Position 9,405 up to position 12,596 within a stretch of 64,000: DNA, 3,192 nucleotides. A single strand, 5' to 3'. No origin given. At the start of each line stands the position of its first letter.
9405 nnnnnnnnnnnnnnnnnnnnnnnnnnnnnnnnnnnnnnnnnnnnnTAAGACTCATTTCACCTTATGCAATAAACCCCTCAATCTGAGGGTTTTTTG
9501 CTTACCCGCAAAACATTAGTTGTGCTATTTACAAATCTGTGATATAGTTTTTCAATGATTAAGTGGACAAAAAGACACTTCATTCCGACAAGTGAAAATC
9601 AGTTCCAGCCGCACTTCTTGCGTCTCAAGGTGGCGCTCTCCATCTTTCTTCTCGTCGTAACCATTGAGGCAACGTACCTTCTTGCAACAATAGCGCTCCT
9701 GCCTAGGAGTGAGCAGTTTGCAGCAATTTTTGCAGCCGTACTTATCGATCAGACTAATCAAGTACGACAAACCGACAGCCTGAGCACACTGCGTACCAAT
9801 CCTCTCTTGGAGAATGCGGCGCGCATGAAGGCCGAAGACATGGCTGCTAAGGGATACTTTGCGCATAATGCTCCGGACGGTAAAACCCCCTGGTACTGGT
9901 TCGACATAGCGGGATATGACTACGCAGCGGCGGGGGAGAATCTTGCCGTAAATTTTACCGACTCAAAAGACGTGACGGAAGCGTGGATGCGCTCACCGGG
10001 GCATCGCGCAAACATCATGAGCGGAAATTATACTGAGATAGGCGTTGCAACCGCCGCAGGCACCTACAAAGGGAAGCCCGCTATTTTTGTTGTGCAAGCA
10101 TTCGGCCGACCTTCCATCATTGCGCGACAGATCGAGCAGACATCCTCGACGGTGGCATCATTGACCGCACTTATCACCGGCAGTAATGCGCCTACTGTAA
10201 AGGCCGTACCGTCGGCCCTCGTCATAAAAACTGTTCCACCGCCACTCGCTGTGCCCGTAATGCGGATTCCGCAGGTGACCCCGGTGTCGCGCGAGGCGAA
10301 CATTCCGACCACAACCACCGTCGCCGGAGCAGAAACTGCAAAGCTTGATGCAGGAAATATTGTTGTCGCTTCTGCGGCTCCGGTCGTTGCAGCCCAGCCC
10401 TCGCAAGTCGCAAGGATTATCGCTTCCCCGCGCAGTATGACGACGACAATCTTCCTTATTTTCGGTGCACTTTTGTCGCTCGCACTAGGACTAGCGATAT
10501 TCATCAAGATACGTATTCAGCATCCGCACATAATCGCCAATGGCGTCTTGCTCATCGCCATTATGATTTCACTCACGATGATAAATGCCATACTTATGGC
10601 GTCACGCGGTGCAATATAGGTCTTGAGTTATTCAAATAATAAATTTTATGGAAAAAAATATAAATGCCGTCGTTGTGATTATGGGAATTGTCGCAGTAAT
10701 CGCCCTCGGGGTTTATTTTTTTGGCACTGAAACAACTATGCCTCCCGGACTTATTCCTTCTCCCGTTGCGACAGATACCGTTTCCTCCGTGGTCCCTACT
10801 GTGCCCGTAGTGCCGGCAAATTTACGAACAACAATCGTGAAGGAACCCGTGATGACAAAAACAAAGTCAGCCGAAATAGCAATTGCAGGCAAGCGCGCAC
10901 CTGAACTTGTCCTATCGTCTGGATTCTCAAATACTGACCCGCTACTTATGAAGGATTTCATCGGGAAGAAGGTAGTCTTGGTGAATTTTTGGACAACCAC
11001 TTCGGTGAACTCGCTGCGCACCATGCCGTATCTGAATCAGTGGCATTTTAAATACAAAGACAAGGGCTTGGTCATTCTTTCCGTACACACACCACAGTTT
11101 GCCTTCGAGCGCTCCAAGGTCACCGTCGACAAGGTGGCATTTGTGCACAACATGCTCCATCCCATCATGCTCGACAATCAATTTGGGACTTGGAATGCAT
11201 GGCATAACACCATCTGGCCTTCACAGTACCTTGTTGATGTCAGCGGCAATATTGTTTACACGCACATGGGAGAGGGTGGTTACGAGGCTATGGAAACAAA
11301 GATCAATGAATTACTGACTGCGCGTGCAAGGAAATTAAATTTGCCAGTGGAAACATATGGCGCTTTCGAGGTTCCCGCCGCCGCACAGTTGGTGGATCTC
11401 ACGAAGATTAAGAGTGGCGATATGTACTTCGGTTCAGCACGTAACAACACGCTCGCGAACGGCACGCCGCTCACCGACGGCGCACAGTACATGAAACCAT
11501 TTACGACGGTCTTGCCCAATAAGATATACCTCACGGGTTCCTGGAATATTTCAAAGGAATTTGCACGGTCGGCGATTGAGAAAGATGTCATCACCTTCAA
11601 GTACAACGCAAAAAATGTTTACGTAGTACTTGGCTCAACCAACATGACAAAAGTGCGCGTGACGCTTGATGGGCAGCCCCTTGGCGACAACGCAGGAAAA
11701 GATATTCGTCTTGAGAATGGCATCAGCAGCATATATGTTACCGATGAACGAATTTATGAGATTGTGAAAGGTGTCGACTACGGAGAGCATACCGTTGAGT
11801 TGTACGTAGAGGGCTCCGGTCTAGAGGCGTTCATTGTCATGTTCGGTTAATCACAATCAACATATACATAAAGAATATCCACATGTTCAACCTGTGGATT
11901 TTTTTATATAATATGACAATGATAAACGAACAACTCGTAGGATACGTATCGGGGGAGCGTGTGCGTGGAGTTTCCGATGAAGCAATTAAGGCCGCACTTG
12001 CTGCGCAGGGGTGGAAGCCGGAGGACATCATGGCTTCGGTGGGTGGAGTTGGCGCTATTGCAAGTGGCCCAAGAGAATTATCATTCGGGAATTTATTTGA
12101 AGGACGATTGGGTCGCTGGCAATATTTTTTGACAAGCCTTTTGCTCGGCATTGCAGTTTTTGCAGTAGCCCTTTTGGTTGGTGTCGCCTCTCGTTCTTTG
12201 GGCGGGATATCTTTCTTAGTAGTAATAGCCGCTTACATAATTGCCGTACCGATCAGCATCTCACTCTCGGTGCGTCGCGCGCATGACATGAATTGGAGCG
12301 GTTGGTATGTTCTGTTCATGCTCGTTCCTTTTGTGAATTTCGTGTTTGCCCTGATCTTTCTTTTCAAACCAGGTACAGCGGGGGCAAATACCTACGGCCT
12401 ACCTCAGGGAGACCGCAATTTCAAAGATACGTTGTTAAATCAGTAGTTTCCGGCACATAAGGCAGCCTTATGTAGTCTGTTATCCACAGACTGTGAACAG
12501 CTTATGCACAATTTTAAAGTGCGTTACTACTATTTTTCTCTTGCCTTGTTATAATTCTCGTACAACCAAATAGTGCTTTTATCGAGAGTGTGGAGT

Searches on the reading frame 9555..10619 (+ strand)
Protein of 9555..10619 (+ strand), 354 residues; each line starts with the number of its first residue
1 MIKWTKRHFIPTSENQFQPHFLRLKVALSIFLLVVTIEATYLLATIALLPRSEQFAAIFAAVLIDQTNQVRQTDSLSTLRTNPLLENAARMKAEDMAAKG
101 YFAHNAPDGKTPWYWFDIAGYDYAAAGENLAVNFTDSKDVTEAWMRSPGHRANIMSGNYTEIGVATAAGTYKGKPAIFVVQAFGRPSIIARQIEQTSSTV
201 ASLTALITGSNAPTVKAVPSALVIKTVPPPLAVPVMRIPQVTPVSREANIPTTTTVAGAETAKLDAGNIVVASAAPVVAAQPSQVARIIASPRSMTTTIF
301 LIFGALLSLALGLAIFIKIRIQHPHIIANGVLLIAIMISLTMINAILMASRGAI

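Call 3: search_protein_families(library=pfam, proteins=[window:9555-10619:+], max_evalue=1)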
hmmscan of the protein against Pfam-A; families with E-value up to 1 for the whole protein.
window:9555-10619:+ (354 aa): 2 families
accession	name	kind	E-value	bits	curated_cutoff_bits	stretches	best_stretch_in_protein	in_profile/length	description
PF00188.32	CAP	-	2.1e-18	67.7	21.1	1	65-183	2-117/117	Cysteine-rich secretory protein family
PF19870.4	DUF6343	-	0.33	11.8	27.2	0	22-67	14-59/82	Family of unknown function (DUF6343)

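Call 4: search_protein_families(library=ncbifam, proteins=[window:9555-10619:+], max_evalue=1)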
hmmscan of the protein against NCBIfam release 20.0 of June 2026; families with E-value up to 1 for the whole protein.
window:9555-10619:+ (354 aa): 2 families
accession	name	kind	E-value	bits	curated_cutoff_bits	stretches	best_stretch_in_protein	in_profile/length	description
TIGR02909.1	spore_YkwD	subfamily_domain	1.5e-30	105.7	171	1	63-183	8-125/127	uncharacterized protein, YkwD family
NF052539.1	DivAsocLipDalA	equivalog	6.8e-15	55.3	200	1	60-166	48-154/169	divisome-associated lipoprotein DalA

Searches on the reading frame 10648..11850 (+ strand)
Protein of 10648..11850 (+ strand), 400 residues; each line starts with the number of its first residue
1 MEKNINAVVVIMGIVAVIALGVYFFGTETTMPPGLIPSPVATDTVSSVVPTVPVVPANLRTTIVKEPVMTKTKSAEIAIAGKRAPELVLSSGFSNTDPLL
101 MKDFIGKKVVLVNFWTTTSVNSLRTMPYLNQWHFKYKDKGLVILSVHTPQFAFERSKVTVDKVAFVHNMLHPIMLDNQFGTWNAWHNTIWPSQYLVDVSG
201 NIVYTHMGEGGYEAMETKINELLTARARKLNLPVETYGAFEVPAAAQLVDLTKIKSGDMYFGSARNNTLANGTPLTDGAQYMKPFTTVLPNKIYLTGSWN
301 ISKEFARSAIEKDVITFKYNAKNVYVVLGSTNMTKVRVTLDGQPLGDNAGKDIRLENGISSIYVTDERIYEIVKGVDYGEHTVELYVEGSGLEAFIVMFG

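Call 3: search_protein_families(library=pfam, proteins=[window:10648-11850:+], max_evalue=1)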
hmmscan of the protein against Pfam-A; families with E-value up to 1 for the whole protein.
window:10648-11850:+ (400 aa): 6 families
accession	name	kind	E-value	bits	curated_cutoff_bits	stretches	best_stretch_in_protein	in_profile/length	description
PF17991.7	Thioredoxin_10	-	1.9e-24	87.3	27.1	1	257-400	2-142/142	Thioredoxin like C-terminal domain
PF08534.16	Redoxin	-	5e-06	26.8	26.6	1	80-215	2-140/148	Redoxin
PF00578.27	AhpC-TSA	-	2.6e-05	24.6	26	1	81-204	2-123/124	AhpC/TSA family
PF13905.12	Thioredoxin_8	-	4.7e-05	24.1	27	1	108-202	2-94/94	Thioredoxin-like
PF00255.25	GSHPx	-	0.017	15.1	27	1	97-152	12-65/108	Glutathione peroxidase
PF25123.1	SWAP1_C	-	0.5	11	27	1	31-66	5-40/161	SUPPRESSOR-OF-WHITE-APRICOT-like, C-terminal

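Call 4: search_protein_families(library=ncbifam, proteins=[window:10648-11850:+], max_evalue=1)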
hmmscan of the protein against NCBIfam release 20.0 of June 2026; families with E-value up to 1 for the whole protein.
window:10648-11850:+ (400 aa): 6 families
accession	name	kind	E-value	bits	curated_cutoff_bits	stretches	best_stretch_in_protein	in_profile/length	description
NF002854.0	PRK03147.1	subfamily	1.4e-16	60.9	170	1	73-221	31-171/176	thiol-disulfide oxidoreductase ResA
NF041202.1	StoA_CxxC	exception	0.00016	21.6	210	1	106-209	52-151/163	endospore biogenesis thiol-disulfide oxidoreductase StoA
TIGR00385.1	dsbE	subfamily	0.00045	19.8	123.15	1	73-219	29-167/173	DsbE family thiol:disulfide interchange protein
NF047696.1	ThlDiSintTplARhiz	equivalog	0.0016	18.2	230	1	85-163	74-153/219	thiol:disulfide interchange protein TlpA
NF010625.0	PRK14018.1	equivalog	0.031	12.8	522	1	107-209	56-159/521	bifunctional peptide-methionine (S)-S-oxide reductase MsrA/peptide-methionine (R)-S-oxide reductase MsrB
NF047697.1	ThioredTrxAClost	equivalog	0.18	12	140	1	107-139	17-49/105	thioredoxin TrxA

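Call 27: find_related_loci(query=window:10648-11847:+, collection=genome_contigs, flank=10000)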
Query window:10648-11847:+ (400 aa) in genome_contigs; peptide patterns used: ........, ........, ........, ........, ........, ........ (x = any residue, [..] = any of these).
40 stretches matched a pattern; 1 encode a relative of the query (tblastn E <= 1e-3); 1 distinct loci.
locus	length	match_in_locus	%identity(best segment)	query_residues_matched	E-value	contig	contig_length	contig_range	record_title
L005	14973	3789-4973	36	1-394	7e-81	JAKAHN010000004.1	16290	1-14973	MAG: bacterium isolate WY3.bin111 NODE_6090_length_16290_cov_1.289055, whole genome shotgun sequence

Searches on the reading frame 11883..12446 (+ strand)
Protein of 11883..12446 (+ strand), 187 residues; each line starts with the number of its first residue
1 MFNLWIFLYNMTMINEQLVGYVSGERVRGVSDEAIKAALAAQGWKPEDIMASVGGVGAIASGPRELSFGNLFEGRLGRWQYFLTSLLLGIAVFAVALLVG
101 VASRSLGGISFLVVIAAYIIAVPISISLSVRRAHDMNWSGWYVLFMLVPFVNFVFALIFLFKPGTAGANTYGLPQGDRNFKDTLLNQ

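Call 3: search_protein_families(library=pfam, proteins=[window:11883-12446:+], max_evalue=1)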
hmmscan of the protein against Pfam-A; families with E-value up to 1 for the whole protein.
window:11883-12446:+ (187 aa): 4 families
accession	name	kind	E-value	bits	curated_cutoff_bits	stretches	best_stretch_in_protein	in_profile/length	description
PF05656.20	DUF805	-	3.1e-21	76.3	25.7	1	72-172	4-110/111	Protein of unknown function (DUF805)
PF09843.14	DUF2070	-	0.33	9.6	30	1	84-163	16-89/561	Predicted membrane protein (DUF2070)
PF01694.28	Rhomboid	-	0.73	10.5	22.6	1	66-158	28-116/143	Rhomboid domain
PF12698.13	ABC2_membrane_3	-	1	8.9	31.6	0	68-161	230-319/347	ABC-2 family transporter protein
